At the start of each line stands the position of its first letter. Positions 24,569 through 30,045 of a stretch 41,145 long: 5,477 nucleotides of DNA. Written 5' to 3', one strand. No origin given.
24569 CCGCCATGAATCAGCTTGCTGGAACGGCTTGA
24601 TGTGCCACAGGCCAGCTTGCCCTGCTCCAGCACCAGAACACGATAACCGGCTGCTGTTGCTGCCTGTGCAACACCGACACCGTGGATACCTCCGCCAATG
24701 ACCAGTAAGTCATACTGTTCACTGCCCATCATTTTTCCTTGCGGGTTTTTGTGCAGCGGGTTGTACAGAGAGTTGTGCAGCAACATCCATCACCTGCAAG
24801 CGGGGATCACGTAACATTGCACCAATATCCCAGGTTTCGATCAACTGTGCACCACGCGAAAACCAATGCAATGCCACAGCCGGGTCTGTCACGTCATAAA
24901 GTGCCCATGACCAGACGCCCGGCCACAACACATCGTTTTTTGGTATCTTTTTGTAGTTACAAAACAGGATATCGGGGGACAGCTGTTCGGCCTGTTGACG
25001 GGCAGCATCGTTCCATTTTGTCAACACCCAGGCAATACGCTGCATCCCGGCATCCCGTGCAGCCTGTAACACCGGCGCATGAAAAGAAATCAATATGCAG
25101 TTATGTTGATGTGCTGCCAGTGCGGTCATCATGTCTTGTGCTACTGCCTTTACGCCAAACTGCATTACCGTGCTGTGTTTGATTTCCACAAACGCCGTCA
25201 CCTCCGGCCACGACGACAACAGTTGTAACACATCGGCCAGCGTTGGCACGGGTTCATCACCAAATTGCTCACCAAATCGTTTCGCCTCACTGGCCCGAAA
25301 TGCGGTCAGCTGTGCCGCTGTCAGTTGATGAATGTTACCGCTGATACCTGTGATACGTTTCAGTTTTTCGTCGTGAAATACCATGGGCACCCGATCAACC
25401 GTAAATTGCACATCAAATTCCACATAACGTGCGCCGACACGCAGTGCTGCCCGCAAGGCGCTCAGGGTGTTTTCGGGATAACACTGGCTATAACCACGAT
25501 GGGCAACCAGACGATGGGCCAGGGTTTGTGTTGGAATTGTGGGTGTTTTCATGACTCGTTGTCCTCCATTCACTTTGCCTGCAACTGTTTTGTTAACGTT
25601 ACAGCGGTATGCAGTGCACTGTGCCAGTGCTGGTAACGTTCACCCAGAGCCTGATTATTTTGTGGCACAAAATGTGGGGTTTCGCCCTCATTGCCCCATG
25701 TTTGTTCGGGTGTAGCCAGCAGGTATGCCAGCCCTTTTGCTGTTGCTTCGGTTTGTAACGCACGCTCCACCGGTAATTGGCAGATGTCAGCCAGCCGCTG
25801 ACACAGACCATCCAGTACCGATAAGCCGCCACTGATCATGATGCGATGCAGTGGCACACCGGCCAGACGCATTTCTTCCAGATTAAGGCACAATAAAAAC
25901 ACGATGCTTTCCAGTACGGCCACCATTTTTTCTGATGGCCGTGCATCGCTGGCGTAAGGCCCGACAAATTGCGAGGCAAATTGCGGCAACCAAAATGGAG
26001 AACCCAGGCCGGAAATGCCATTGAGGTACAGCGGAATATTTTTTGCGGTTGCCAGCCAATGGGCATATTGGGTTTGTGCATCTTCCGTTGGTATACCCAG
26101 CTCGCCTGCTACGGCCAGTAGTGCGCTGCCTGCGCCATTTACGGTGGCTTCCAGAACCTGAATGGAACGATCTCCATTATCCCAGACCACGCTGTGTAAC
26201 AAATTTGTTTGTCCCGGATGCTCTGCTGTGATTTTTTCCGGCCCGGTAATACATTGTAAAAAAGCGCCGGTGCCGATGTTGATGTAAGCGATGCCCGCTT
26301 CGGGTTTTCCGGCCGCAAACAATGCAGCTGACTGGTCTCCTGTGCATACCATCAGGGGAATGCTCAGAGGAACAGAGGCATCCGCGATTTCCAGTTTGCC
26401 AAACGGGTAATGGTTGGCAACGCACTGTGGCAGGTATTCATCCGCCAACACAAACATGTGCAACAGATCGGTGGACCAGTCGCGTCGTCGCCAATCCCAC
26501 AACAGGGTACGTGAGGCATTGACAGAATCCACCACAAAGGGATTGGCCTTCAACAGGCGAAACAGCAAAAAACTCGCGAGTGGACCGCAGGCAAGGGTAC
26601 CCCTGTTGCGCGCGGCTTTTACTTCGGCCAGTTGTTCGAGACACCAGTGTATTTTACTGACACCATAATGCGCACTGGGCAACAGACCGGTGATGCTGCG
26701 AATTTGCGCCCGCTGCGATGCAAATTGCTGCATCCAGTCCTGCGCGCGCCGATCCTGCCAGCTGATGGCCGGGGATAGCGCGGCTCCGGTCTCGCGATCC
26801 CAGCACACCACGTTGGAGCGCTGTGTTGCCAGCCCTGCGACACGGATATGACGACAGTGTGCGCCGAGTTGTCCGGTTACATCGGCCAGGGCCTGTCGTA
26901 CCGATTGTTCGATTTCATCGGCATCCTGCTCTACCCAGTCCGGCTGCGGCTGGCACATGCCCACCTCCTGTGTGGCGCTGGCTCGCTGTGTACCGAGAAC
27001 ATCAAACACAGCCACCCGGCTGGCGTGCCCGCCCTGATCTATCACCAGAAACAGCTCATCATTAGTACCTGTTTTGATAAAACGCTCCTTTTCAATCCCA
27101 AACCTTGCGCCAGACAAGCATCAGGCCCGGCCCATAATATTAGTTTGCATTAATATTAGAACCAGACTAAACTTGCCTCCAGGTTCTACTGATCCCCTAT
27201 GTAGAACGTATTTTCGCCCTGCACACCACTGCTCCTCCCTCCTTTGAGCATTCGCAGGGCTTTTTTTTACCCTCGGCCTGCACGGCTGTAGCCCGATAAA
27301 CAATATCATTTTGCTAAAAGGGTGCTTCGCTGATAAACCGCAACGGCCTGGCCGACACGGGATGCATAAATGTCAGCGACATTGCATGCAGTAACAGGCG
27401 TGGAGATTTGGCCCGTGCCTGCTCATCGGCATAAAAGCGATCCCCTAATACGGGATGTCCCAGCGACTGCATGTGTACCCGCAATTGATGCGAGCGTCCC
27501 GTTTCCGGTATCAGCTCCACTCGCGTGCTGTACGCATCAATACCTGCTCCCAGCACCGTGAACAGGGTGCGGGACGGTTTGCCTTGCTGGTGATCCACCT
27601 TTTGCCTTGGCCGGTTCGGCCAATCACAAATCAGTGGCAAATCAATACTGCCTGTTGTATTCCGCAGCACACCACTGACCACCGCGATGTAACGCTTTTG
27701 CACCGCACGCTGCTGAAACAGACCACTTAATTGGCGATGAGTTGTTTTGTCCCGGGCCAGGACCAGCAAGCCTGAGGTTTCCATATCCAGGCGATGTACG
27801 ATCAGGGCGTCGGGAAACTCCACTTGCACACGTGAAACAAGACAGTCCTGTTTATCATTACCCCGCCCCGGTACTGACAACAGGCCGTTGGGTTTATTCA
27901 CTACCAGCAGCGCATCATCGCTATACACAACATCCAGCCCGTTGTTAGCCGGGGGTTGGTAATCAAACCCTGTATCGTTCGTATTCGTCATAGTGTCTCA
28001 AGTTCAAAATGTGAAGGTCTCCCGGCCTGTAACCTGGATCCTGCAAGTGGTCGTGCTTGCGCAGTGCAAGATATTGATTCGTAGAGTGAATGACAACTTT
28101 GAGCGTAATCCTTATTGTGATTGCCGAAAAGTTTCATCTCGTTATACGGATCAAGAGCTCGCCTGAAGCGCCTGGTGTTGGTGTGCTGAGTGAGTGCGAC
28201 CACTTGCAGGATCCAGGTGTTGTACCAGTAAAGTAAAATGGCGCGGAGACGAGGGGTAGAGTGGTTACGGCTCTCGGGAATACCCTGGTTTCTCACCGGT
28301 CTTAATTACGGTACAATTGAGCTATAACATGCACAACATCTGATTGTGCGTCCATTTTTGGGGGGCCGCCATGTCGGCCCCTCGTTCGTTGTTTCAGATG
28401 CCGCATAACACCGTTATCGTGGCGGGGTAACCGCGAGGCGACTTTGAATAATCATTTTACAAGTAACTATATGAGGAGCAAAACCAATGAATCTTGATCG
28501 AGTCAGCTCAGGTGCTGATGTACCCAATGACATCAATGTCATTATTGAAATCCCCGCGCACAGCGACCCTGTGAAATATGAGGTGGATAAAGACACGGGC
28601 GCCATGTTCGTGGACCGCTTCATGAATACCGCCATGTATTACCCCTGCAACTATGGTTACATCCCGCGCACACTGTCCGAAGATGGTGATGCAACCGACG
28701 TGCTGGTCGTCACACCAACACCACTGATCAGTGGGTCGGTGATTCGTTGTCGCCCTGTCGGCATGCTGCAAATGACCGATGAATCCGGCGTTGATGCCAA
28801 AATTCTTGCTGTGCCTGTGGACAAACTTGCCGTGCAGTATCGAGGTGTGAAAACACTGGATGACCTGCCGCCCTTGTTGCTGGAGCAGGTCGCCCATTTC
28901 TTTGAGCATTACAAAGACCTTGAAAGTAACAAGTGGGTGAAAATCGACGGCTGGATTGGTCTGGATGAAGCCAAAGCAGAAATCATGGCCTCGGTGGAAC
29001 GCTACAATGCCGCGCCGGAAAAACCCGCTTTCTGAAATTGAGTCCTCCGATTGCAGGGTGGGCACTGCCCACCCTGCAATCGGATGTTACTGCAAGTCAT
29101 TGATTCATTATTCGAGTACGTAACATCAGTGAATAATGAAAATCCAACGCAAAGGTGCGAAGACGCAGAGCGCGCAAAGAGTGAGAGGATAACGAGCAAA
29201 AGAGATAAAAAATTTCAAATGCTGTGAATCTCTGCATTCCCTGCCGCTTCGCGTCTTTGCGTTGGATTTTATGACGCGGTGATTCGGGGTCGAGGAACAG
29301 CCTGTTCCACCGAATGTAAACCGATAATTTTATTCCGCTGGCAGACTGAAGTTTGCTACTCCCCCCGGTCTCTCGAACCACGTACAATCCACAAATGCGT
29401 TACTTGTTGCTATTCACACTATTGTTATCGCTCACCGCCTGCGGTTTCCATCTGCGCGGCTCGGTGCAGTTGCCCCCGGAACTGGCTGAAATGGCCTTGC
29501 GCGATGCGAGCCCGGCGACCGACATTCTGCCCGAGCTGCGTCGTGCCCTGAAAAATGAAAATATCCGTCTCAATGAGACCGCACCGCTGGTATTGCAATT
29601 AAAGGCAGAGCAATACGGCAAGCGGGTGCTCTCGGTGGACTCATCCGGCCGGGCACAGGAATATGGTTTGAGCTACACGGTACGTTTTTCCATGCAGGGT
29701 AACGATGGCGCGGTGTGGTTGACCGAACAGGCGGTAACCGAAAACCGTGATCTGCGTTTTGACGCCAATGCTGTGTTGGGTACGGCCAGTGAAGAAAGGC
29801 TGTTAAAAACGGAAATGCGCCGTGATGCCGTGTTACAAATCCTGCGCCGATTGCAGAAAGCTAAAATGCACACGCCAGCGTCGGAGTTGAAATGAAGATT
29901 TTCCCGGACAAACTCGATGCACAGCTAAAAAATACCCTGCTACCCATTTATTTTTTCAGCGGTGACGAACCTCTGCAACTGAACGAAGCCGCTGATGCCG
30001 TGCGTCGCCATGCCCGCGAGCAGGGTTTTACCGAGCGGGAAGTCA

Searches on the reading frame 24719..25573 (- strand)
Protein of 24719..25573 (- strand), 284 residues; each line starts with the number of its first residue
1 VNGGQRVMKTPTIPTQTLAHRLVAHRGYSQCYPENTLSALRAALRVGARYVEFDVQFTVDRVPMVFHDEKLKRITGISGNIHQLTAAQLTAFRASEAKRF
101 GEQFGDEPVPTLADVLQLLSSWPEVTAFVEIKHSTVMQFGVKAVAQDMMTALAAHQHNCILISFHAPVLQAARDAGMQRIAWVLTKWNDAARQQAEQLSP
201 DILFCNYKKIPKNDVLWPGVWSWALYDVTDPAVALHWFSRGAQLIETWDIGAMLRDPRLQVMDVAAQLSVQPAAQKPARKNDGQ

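Call 44: search_protein_families(library=pfam, proteins=[window:24719-25573:-], max_evalue=0.0001)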
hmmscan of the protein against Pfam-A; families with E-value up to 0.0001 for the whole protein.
window:24719-25573:- (284 aa): 1 family
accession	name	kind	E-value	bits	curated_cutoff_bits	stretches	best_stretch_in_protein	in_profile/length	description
PF03009.23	GDPD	-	2e-28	100.6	23.6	1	25-177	1-159/244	Glycerophosphoryl diester phosphodiesterase family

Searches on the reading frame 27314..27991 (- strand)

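Call 44: search_protein_families(library=pfam, proteins=[window:27314-27991:-], max_evalue=0.0001)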
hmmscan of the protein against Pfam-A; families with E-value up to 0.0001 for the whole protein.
window:27314-27991:- (225 aa): 1 family
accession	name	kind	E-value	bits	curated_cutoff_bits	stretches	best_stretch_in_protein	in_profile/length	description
PF00849.27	PseudoU_synth_2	-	6e-31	108.2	26.8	1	28-176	2-152/152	RNA pseudouridylate synthase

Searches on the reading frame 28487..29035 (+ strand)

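Call 45: search_protein_families(library=pfam, proteins=[window:28487-29035:+], max_evalue=0.0001)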
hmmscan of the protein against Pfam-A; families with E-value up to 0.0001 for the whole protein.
window:28487-29035:+ (182 aa): 1 family
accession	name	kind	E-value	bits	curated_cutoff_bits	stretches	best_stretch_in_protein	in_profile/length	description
PF00719.24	Pyrophosphatase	-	9.6e-57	191.5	23.5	1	18-174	1-153/153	Inorganic pyrophosphatase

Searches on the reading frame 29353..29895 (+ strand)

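Call 45: search_protein_families(library=pfam, proteins=[window:29353-29895:+], max_evalue=0.0001)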
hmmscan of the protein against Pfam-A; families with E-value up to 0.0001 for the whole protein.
window:29353-29895:+ (180 aa): 1 family
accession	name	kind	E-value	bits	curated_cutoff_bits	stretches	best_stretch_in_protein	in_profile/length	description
PF04390.17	LptE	-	1.4e-16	61.7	23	1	60-167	18-118/118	Lipopolysaccharide-assembly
